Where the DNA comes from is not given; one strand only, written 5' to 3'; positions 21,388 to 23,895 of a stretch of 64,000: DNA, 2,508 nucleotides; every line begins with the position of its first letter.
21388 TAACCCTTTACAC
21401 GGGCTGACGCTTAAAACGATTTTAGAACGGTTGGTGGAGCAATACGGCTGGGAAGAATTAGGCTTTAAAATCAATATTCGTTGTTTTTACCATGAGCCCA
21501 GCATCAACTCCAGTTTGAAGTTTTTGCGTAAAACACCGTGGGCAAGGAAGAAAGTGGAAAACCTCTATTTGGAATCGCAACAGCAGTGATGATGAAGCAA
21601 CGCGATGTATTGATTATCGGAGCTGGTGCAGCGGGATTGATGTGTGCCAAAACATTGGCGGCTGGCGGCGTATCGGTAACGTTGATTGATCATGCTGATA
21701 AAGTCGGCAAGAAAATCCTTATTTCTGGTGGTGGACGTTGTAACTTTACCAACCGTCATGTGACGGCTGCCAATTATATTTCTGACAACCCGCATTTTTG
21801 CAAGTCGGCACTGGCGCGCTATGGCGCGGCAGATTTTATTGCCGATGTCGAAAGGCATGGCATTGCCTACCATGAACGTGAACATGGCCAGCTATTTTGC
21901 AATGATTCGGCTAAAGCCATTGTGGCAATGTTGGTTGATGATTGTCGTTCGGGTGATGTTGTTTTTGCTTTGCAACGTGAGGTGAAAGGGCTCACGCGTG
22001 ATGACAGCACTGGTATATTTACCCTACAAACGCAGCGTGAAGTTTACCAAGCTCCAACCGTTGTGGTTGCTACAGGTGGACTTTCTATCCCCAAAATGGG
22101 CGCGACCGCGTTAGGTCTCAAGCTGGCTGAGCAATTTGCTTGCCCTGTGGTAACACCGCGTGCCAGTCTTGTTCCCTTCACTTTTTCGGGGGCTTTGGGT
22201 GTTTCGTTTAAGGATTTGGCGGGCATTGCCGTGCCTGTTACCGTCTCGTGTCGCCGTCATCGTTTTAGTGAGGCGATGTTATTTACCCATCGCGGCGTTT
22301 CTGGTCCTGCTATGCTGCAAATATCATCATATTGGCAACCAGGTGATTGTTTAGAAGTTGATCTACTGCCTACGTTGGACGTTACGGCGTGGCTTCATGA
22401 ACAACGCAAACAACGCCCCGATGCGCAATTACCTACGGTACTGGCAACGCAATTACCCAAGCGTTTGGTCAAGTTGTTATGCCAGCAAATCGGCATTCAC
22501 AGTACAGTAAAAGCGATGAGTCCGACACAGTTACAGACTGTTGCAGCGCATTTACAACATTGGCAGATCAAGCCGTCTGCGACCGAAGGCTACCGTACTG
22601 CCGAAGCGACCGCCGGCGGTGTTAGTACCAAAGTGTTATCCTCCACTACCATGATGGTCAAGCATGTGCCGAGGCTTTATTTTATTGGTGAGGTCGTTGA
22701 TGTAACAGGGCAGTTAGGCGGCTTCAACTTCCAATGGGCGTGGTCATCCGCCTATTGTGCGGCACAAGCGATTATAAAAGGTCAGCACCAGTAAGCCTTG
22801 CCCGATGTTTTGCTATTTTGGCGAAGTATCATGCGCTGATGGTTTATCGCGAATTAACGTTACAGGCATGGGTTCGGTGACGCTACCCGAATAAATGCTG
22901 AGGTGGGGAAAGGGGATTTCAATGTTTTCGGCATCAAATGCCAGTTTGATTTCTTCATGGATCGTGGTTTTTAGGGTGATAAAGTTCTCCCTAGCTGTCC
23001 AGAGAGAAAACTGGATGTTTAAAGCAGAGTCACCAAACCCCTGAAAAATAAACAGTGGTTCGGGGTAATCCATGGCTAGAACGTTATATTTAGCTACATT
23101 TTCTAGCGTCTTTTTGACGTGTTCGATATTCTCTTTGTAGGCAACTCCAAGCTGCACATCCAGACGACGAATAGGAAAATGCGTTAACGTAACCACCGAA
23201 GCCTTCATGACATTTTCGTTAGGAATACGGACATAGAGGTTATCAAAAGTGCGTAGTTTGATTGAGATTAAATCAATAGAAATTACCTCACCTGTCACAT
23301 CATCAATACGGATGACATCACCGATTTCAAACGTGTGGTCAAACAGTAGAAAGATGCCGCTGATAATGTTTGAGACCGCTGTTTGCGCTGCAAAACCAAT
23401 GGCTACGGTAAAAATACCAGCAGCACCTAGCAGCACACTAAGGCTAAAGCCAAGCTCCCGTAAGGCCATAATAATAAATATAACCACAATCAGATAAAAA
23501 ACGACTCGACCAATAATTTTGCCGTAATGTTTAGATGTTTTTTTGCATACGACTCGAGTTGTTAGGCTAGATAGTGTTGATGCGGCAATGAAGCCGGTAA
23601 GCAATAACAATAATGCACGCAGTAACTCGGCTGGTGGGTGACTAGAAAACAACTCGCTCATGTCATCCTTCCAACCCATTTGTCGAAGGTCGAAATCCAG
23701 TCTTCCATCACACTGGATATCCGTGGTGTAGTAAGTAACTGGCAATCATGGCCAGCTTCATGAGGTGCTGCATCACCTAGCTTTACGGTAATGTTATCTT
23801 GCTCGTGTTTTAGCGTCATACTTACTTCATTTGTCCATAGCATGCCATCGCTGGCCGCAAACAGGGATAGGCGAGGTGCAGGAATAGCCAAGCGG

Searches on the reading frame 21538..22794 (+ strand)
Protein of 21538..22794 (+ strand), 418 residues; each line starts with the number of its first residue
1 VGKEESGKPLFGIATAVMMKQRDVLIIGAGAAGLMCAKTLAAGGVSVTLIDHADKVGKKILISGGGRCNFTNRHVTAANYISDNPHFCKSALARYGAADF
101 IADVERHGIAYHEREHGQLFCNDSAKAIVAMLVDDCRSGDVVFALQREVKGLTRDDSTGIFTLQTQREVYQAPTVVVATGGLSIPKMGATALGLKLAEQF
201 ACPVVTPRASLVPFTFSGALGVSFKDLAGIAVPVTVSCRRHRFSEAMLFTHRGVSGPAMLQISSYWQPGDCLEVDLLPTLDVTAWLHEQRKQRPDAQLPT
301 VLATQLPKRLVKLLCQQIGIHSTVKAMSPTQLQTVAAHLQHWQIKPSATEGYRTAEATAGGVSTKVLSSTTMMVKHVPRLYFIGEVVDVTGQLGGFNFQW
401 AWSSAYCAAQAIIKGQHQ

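Call 40: search_protein_families(library=pfam, proteins=[window:21538-22794:+], max_evalue=0.00001)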
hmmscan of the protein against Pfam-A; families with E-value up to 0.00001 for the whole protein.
window:21538-22794:+ (418 aa): 10 families
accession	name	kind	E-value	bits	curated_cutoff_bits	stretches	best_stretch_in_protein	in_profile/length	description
PF03486.20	HI0933_like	-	6.4e-86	288.2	50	1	23-410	2-243/244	HI0933-like protein Rossmann domain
PF22780.1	HI0933_like_1st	-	2.2e-41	141.9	27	1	208-356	1-164/165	HI0933-like protein barrel and H2TH domain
PF01266.30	DAO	-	1.7e-10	41.4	27.9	1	23-122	1-93/353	FAD dependent oxidoreductase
PF00890.30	FAD_binding_2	-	1.2e-09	38.3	20.4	1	23-75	1-53/414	FAD binding domain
PF07992.20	Pyr_redox_2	-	6.2e-09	36.1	26.1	1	23-181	2-109/291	Pyridine nucleotide-disulphide oxidoreductase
PF13738.12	Pyr_redox_3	-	7.2e-09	35.7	30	0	144-187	99-140/305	Pyridine nucleotide-disulphide oxidoreductase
PF12831.13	FAD_oxidored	-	1.7e-07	31.3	27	1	23-180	1-145/416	FAD dependent oxidoreductase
PF13454.12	NAD_binding_9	-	3.3e-07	30.8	21.8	1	26-180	2-153/155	FAD-NAD(P)-binding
PF13450.12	NAD_binding_8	-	1.4e-06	28.9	21.9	1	26-57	1-32/68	NAD(P)-binding Rossmann-like domain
PF01494.25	FAD_binding_3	-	2.9e-06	27.2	22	1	23-54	3-34/349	FAD binding domain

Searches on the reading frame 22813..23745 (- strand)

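Call 40: search_protein_families(library=pfam, proteins=[window:22813-23745:-], max_evalue=0.00001)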
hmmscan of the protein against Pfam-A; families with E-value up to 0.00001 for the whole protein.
window:22813-23745:- (310 aa): 3 families
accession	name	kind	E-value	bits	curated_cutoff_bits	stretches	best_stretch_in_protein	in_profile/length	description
PF00924.24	MS_channel_2nd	-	6.2e-20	71.5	20.2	1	123-185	2-64/68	Mechanosensitive ion channel, beta-domain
PF21082.3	MS_channel_3rd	-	1.2e-11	45.3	21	1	196-277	2-88/88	Mechanosensitive ion channel MscS, C-terminal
PF21088.3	MS_channel_1st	-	6.7e-07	29.6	23.1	1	81-121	2-42/42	Mechanosensitive ion channel, transmembrane helices 2/3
